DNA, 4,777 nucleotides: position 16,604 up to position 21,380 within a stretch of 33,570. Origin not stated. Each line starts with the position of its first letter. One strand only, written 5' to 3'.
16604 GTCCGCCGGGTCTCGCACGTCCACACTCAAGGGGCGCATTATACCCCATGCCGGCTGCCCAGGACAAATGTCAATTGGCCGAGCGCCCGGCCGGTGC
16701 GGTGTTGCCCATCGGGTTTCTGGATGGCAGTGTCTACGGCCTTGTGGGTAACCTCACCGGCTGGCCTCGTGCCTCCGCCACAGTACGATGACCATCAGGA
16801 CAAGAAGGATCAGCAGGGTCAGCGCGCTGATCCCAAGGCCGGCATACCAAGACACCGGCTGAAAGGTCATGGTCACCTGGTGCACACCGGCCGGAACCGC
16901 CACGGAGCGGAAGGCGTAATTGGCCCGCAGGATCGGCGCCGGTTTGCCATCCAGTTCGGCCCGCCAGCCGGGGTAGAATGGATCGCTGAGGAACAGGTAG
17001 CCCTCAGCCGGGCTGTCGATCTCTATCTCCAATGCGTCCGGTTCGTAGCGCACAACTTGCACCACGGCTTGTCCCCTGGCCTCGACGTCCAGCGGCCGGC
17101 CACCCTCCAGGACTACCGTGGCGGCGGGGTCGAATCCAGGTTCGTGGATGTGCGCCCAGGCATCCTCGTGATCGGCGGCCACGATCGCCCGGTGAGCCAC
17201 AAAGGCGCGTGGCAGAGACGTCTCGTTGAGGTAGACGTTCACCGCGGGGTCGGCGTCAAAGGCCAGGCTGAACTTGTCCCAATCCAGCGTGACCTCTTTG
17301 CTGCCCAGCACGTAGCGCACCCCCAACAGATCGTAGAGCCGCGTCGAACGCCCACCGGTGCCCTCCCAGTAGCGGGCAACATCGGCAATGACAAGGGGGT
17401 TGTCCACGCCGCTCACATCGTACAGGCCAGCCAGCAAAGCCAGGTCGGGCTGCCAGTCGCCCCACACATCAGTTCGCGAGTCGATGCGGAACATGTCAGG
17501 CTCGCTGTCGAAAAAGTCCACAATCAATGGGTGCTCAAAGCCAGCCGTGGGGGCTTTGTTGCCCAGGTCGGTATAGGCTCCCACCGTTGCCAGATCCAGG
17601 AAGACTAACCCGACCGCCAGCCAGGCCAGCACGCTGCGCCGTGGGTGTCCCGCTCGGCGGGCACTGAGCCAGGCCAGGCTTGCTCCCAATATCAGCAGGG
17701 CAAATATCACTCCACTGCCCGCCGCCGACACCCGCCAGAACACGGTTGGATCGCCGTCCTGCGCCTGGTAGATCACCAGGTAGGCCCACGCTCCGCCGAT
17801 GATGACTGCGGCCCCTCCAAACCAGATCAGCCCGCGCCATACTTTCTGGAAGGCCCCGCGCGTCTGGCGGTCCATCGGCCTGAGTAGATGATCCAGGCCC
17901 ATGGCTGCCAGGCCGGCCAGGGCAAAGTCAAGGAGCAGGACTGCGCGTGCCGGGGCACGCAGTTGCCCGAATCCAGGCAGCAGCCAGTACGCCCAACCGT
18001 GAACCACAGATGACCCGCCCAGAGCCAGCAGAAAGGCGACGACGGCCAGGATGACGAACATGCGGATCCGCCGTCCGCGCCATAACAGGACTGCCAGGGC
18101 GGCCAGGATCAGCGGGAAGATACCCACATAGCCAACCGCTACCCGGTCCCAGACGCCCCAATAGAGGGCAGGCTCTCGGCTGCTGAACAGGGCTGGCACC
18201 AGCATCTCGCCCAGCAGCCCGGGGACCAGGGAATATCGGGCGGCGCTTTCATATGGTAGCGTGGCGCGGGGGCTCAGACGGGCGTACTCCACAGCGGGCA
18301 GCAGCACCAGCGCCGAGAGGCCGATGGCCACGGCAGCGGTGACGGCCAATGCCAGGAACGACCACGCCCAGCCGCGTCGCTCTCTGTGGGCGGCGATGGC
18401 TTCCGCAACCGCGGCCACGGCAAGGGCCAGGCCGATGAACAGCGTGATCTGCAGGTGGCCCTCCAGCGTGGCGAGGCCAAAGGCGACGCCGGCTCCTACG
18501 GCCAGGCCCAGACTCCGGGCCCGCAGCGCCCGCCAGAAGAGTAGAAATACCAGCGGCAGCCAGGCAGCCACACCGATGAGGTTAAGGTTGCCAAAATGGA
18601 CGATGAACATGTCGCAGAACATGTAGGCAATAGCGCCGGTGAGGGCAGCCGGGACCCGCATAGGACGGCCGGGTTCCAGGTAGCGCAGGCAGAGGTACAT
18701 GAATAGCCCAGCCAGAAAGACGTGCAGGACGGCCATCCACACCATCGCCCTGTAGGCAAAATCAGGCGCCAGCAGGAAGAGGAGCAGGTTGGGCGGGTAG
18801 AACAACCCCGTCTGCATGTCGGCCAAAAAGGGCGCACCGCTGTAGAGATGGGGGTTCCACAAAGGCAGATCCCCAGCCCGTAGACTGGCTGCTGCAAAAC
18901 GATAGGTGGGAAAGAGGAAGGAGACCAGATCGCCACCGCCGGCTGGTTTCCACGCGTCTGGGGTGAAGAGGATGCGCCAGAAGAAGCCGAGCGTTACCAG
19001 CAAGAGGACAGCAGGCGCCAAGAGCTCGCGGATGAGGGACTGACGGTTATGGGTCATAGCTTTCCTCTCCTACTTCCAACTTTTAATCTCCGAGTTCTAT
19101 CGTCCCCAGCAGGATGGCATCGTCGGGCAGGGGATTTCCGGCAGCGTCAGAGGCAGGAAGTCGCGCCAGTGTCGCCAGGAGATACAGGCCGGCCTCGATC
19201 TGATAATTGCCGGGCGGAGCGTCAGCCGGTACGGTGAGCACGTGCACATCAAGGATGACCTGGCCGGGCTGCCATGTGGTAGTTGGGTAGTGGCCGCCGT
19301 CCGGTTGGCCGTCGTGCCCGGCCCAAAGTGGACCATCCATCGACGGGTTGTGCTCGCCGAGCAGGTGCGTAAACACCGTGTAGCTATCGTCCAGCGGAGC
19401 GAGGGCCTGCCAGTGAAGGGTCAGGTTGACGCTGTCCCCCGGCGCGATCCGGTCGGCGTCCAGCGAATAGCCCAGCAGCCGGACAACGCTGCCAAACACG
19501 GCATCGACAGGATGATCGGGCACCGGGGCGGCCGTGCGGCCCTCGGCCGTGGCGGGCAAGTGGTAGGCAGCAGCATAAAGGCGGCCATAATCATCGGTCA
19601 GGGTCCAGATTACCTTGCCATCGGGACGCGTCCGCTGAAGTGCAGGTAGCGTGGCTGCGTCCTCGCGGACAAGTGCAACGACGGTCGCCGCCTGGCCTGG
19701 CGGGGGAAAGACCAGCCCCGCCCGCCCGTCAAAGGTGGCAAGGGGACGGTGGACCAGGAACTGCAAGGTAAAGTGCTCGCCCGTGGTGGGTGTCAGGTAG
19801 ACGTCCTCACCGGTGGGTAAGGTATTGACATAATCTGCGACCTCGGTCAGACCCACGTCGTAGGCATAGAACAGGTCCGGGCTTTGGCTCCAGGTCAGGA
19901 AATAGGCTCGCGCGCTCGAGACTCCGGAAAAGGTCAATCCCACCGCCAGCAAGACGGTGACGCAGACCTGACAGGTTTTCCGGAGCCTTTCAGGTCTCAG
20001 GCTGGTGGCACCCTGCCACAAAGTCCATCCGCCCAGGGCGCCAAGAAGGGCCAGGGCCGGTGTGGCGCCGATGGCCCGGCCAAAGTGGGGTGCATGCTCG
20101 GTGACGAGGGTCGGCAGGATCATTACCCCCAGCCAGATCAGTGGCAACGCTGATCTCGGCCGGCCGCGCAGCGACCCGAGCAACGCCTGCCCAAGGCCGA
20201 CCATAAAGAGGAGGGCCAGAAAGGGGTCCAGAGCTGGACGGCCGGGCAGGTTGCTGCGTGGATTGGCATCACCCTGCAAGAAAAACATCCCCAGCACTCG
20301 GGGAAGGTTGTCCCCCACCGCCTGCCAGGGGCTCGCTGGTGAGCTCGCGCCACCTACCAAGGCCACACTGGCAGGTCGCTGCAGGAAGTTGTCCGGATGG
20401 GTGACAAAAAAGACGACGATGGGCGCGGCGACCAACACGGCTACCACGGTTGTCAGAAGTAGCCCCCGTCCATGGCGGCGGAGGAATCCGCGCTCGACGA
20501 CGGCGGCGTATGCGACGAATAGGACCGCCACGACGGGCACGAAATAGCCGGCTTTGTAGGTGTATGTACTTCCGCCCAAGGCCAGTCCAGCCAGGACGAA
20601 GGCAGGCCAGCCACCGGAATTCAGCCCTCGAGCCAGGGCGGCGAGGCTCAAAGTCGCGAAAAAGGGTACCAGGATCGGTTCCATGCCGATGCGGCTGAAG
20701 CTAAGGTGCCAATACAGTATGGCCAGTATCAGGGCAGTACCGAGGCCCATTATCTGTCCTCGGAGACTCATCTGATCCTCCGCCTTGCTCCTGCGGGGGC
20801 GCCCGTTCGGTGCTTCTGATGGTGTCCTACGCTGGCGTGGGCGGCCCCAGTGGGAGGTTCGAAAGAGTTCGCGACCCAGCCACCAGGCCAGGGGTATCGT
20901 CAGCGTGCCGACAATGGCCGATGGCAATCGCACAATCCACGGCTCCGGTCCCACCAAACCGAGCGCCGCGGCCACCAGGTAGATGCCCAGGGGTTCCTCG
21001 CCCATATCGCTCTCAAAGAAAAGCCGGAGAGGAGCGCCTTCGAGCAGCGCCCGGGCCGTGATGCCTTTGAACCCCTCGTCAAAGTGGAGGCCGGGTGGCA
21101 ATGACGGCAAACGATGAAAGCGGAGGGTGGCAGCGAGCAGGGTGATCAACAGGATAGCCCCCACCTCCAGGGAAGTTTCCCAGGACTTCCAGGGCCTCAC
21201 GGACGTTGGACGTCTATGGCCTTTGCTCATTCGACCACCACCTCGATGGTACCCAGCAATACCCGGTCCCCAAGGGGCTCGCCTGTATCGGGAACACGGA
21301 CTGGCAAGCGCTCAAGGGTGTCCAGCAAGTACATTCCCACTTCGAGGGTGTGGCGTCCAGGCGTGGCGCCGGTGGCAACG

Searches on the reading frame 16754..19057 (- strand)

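Call 5: search_protein_families(library=pfam, proteins=[window:16754-19057:-], max_evalue=0.01)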
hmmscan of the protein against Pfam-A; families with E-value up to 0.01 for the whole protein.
window:16754-19057:- (767 aa): 1 family
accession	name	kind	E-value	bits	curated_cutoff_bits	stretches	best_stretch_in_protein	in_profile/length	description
PF09586.16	YfhO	-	1.7e-25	90.1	28.5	2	665-744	755-835/835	Bacterial membrane protein YfhO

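Call 73: search_protein_families(library=ncbifam, proteins=[window:16757-19057:-], max_evalue=0.01)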
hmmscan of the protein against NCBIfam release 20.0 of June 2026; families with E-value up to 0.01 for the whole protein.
window:16757-19057:- (767 aa): 2 families
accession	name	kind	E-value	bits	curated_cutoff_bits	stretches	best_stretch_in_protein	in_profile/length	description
NF047590.1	GlcsyltransPgfM2Strep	equivalog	2e-06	26.3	1500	1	685-755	807-877/884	glycosyltransferase PgfM2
NF047589.1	GlcsyltransPgfM1Strep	equivalog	7.8e-06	24.2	1400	1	688-755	884-951/955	glycosyltransferase PgfM1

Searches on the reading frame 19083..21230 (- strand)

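Call 5: search_protein_families(library=pfam, proteins=[window:19083-21230:-], max_evalue=0.01)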
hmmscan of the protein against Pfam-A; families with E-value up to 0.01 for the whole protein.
window:19083-21230:- (715 aa): 1 family
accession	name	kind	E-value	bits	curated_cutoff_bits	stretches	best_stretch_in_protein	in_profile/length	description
PF13231.12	PMT_2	-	1.1e-05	26.1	26.1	1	80-125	4-49/160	Dolichyl-phosphate-mannose-protein mannosyltransferase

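Call 73: search_protein_families(library=ncbifam, proteins=[window:19086-21230:-], max_evalue=0.01)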
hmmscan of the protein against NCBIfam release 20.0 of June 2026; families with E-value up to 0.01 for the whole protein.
window:19086-21230:- (715 aa): 1 family
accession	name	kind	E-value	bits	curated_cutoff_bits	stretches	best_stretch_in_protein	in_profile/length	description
TIGR03663.1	TIGR03663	subfamily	0.00017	20.7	126.25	0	25-122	3-95/435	flippase activity-associated protein Agl23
